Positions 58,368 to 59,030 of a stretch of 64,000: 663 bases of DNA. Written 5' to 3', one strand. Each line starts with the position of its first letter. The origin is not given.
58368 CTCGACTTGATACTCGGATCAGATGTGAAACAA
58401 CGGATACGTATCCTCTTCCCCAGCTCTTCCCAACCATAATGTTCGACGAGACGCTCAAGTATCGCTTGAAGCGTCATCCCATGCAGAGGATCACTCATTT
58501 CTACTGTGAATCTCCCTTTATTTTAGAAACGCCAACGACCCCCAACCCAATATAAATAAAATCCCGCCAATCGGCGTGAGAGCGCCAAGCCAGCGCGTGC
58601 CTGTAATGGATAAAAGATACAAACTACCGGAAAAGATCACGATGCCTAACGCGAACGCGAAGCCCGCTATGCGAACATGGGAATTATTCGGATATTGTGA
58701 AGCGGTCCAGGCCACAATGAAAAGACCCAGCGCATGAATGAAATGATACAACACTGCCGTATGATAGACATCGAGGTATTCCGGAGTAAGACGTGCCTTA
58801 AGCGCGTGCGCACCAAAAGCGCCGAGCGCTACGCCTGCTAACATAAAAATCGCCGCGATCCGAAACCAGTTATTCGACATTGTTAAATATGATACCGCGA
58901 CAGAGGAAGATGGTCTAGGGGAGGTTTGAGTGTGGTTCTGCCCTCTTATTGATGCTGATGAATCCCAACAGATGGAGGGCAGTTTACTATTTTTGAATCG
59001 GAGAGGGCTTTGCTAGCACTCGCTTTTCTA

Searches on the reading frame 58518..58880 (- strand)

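Call 92: search_protein_families(library=pfam, proteins=[window:58518-58880:-], max_evalue=0.001)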
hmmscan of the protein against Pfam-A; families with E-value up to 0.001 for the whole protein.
window:58518-58880:- (120 aa): 1 family
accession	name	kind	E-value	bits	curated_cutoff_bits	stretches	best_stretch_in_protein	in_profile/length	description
PF04241.20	DUF423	-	2.8e-29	101.6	25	1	19-106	1-86/86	Protein of unknown function (DUF423)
